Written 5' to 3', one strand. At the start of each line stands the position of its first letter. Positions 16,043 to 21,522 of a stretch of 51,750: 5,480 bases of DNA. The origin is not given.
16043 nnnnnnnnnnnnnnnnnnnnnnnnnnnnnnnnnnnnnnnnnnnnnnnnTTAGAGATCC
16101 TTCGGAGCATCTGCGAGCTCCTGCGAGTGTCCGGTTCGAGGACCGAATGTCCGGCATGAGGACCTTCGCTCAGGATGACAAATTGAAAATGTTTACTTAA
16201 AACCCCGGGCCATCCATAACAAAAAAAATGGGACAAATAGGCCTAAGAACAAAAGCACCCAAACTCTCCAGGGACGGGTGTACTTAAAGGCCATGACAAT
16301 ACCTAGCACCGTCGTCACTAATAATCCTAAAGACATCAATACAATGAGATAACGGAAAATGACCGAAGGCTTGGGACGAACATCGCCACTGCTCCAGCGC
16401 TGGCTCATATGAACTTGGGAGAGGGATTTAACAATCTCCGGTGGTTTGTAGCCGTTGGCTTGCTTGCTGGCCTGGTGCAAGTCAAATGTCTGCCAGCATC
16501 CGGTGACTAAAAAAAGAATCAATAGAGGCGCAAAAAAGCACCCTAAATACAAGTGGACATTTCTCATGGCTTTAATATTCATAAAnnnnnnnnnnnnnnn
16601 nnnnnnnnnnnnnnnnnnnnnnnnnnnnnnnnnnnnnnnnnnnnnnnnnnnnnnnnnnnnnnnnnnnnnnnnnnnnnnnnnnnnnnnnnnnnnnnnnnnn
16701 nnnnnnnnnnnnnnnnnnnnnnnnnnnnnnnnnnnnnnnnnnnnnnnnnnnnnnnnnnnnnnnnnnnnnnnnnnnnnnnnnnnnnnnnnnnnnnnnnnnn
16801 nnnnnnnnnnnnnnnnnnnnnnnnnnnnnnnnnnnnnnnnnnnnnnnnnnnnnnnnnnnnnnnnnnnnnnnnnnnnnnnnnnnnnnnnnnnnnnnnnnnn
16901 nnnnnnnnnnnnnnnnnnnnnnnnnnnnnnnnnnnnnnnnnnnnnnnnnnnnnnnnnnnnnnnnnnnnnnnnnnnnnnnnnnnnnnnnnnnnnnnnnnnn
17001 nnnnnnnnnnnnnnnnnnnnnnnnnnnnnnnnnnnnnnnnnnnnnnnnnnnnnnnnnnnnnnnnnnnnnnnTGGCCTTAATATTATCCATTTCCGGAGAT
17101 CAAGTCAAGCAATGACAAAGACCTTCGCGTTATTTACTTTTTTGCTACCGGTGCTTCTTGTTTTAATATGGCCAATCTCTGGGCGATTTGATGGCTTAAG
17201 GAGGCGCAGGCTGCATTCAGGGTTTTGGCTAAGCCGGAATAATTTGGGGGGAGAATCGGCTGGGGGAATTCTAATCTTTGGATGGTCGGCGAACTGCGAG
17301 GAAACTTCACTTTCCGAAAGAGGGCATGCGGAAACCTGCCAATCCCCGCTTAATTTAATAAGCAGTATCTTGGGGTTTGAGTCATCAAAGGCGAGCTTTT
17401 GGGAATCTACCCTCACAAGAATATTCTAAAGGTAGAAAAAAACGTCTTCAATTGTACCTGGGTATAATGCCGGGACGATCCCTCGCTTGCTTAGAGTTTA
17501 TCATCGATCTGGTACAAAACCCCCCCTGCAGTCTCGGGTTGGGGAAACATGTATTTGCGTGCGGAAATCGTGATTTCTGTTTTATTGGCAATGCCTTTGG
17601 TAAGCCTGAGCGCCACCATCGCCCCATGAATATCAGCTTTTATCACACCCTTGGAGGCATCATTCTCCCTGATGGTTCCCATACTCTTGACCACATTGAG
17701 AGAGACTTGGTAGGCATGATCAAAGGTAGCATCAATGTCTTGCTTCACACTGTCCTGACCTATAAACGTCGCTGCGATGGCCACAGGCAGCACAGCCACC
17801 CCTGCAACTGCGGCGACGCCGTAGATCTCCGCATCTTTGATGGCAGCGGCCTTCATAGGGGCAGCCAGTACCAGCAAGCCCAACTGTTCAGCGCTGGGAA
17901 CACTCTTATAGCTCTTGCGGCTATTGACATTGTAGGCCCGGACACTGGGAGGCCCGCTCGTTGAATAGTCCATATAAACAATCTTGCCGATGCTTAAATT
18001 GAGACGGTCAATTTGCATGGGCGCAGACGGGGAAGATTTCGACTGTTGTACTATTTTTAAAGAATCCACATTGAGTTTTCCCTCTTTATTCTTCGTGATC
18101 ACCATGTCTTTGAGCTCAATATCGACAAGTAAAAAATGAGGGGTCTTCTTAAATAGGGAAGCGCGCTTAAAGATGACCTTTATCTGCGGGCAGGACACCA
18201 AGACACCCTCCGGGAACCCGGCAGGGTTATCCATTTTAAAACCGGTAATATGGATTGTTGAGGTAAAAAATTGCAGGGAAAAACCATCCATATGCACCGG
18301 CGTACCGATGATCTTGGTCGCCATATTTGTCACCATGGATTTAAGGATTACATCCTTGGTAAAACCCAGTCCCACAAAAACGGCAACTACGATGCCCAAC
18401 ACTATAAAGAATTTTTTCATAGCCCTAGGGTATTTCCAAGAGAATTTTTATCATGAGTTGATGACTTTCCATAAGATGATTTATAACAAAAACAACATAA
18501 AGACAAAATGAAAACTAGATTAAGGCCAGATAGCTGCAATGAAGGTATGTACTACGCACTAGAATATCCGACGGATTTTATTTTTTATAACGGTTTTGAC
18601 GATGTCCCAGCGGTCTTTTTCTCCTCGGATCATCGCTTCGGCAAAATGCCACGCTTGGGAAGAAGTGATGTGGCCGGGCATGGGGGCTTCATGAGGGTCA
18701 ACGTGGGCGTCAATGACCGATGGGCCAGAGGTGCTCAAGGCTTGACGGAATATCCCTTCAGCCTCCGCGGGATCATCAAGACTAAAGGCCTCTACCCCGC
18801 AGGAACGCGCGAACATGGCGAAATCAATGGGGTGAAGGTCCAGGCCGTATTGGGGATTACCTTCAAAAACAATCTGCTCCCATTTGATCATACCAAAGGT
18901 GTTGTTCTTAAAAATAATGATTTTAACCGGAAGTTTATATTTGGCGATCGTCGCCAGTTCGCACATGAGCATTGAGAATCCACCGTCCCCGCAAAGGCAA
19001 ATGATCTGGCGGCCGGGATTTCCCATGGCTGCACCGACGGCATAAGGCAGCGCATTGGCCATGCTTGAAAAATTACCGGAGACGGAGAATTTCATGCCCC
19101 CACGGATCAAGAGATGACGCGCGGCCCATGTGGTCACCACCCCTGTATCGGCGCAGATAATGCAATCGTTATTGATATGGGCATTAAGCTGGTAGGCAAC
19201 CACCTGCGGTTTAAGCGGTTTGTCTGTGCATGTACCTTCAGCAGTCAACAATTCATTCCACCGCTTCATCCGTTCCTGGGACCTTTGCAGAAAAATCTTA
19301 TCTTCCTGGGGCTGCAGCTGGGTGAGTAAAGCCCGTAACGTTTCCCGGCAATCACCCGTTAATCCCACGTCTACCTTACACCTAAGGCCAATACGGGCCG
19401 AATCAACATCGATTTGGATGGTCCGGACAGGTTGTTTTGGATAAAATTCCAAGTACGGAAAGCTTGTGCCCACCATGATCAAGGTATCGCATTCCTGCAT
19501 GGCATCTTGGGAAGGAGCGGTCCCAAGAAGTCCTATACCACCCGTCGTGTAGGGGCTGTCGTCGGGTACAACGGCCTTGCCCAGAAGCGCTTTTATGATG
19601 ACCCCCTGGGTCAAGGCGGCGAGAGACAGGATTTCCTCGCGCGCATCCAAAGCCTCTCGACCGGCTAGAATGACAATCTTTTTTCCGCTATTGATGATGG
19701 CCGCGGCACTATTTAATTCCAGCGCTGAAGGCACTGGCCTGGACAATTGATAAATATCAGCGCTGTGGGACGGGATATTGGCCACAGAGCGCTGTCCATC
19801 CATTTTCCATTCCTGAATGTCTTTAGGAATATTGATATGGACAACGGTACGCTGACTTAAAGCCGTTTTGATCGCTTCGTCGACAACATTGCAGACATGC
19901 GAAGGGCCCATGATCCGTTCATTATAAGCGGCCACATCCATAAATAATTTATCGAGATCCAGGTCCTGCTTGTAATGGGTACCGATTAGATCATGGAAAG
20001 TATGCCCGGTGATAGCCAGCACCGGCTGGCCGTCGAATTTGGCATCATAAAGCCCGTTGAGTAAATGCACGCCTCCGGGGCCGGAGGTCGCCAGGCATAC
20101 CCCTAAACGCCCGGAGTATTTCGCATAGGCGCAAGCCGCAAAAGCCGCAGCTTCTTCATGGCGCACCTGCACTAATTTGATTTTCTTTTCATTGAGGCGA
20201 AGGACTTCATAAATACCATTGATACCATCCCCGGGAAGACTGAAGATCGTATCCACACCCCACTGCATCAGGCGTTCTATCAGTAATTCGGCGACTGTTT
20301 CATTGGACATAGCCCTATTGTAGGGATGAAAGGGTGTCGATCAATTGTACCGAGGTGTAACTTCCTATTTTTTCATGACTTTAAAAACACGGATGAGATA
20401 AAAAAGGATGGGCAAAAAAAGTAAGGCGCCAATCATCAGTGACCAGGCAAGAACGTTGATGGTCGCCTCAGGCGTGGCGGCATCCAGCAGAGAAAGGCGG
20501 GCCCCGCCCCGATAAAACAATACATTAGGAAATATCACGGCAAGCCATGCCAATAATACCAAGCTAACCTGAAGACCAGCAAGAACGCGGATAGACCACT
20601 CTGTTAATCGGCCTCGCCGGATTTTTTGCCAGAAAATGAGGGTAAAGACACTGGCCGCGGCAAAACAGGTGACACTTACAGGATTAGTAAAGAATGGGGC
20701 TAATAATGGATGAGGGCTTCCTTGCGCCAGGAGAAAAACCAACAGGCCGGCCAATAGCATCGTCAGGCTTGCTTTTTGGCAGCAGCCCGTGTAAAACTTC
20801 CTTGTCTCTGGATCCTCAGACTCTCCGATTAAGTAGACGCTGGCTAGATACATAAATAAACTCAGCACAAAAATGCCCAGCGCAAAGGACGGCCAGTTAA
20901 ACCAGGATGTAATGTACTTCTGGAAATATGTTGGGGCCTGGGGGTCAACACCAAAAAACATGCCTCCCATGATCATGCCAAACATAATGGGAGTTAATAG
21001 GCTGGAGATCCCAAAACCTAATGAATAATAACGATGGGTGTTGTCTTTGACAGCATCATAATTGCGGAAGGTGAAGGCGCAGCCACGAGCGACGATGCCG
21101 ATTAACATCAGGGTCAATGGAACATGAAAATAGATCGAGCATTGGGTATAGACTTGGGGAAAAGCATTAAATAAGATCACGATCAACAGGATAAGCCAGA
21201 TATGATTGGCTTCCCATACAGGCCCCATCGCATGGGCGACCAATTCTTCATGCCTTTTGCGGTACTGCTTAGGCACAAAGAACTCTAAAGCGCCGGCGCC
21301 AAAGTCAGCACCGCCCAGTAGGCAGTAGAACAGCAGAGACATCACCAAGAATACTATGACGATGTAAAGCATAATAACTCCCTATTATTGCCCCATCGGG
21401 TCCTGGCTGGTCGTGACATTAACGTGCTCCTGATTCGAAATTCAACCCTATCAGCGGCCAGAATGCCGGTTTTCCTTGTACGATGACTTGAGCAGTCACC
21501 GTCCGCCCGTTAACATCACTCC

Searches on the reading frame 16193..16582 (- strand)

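Call 6: search_protein_families(library=pfam, proteins=[window:16193-16582:-])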
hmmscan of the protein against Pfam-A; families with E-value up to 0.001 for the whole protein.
window:16193-16582:- (129 aa): 1 family
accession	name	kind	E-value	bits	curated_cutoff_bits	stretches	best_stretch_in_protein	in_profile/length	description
PF13273.12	DUF4064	-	0.00091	19.9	32.1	0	17-113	12-93/102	Protein of unknown function (DUF4064)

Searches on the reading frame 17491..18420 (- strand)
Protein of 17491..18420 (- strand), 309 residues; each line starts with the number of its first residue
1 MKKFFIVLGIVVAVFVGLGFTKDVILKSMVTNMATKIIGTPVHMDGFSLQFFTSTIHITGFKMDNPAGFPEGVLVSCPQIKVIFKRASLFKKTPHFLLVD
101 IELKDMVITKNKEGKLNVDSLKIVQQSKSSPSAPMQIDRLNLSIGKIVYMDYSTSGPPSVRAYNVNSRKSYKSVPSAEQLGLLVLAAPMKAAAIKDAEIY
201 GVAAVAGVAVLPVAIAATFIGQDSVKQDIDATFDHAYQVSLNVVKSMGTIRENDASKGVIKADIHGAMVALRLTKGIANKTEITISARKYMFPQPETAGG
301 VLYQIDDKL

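Call 6: search_protein_families(library=pfam, proteins=[window:17491-18420:-])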
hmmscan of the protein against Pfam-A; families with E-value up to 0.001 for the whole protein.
window:17491-18420:- (309 aa): 1 family
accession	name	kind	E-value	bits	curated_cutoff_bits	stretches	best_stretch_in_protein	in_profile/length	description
PF05359.17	DUF748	-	1.8e-12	46.6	50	1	3-155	16-172/1037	Domain of Unknown Function (DUF748)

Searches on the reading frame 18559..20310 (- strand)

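Call 6: search_protein_families(library=pfam, proteins=[window:18559-20310:-])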
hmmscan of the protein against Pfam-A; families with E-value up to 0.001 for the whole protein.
window:18559-20310:- (583 aa): 3 families
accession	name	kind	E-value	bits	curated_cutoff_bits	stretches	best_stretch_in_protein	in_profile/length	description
PF02775.26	TPP_enzyme_C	-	2.4e-39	135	21.9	1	388-534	1-150/151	Thiamine pyrophosphate enzyme, C-terminal TPP binding domain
PF02776.23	TPP_enzyme_N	-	1.3e-32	112.5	26.8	1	5-118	2-115/119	Thiamine pyrophosphate enzyme, N-terminal TPP binding domain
PF00205.28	TPP_enzyme_M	-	5.2e-30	104.4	30.4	1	200-328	2-137/137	Thiamine pyrophosphate enzyme, central domain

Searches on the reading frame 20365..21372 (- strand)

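Call 6: search_protein_families(library=pfam, proteins=[window:20365-21372:-])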
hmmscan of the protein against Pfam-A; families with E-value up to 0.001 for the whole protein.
window:20365-21372:- (335 aa): 1 family
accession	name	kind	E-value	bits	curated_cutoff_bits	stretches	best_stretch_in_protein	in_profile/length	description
PF02322.20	Cyt_bd_oxida_II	-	2.1e-62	211.7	35.6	1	3-330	3-302/302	Cytochrome bd terminal oxidase subunit II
